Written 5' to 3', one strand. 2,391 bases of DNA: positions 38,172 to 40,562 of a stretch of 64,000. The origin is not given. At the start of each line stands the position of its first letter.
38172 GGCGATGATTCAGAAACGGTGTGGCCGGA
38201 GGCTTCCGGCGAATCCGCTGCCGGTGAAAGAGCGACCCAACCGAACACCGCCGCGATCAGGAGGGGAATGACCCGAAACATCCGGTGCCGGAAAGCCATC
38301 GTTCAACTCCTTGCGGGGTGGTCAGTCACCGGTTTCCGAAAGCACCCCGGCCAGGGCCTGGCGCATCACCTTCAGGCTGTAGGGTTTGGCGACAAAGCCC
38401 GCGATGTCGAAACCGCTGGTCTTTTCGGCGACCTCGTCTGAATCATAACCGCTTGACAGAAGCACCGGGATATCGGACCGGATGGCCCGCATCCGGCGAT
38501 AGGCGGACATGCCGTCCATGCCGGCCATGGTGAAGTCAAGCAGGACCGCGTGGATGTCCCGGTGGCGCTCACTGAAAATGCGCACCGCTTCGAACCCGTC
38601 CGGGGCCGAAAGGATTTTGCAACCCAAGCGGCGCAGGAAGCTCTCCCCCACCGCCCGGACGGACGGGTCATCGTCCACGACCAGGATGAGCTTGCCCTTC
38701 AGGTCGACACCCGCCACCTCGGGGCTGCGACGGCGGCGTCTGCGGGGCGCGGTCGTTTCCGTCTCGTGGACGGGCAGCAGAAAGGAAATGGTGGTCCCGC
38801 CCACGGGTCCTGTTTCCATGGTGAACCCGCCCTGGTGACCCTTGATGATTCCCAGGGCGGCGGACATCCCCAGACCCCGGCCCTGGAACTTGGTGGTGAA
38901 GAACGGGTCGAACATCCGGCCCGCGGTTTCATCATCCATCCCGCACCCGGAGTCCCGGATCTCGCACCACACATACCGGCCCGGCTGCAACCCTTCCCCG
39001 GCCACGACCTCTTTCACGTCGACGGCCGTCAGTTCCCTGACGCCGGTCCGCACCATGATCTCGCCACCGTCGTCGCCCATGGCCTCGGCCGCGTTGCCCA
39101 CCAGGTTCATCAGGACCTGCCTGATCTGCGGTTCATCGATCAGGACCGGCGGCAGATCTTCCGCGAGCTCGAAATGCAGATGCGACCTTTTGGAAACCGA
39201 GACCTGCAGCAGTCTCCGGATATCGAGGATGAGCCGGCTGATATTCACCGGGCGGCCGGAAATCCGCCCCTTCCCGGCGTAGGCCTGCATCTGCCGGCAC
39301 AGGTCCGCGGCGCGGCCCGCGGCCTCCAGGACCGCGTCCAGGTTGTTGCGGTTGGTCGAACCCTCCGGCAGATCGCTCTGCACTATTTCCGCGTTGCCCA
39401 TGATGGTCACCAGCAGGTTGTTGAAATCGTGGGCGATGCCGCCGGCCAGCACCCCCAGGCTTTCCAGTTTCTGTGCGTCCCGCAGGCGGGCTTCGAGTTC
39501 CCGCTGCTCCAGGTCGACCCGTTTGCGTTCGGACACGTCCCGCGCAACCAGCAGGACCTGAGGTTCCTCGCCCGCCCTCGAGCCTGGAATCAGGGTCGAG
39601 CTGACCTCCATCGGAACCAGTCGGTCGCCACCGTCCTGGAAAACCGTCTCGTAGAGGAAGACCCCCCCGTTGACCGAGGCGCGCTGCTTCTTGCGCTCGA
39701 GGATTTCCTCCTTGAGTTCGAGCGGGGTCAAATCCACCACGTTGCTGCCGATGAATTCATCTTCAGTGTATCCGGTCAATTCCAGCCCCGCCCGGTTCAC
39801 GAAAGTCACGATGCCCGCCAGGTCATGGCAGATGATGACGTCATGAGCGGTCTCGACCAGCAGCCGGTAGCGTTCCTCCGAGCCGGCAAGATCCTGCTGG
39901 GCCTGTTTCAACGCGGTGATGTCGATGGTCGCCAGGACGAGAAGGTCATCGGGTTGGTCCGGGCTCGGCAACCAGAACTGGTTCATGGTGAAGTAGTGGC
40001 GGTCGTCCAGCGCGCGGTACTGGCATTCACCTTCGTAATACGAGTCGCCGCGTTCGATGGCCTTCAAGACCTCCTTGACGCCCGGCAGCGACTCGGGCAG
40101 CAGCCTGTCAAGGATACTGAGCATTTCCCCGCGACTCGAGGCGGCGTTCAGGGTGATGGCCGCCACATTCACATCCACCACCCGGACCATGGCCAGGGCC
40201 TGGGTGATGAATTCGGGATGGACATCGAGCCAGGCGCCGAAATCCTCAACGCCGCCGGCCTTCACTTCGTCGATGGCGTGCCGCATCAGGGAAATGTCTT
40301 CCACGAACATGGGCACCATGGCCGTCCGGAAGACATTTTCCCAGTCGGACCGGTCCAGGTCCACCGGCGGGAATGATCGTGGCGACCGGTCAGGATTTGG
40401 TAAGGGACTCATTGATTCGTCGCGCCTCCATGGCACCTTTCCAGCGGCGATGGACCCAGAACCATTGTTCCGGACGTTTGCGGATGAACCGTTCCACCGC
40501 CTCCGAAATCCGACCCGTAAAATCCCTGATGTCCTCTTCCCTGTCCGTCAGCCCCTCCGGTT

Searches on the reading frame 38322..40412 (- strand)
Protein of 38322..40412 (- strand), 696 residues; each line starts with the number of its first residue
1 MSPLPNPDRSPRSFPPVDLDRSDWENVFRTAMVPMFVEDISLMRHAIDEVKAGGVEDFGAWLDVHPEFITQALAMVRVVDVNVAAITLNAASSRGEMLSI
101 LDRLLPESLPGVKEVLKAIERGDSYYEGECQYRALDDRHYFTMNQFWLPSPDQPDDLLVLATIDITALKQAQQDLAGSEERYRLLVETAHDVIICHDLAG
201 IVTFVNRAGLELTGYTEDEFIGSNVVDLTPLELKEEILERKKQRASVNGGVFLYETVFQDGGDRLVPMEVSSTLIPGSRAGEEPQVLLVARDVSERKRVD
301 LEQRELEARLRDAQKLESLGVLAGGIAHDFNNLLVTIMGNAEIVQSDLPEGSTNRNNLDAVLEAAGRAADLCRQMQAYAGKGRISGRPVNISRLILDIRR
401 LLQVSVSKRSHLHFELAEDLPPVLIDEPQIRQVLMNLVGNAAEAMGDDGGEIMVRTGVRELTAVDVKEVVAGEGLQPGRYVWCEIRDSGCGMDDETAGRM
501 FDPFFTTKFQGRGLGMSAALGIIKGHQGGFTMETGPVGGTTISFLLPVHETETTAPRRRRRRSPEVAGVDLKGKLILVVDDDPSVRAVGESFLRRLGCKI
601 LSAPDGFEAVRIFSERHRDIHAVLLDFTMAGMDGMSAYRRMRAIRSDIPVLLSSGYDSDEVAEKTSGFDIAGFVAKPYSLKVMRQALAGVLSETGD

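Call 7: search_protein_families(library=pfam, proteins=[window:38322-40412:-], max_evalue=0.001)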
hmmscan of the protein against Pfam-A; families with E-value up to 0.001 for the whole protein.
window:38322-40412:- (696 aa): 7 families
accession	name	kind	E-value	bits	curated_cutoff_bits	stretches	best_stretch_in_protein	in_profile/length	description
PF00072.30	Response_reg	-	1.7e-19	70.4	30.2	1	576-687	1-110/111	Response regulator receiver domain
PF02518.31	HATPase_c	-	8.8e-18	65.2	26.4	1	426-549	2-110/111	Histidine kinase-, DNA gyrase B-, and HSP90-like ATPase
PF00989.32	PAS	-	2.6e-13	50.4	22.6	1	180-279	1-102/113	PAS fold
PF13426.13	PAS_9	-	5.7e-10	39.8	27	1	193-295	4-103/103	PAS domain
PF08448.16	PAS_4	-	1.8e-08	35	23.1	1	189-298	4-110/110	PAS fold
PF13188.13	PAS_8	-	1.9e-08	34.4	21.8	1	180-228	1-47/65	PAS domain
PF00512.31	HisKA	-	5.9e-05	23.5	26.9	1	322-377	5-59/66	His Kinase A (phospho-acceptor) domain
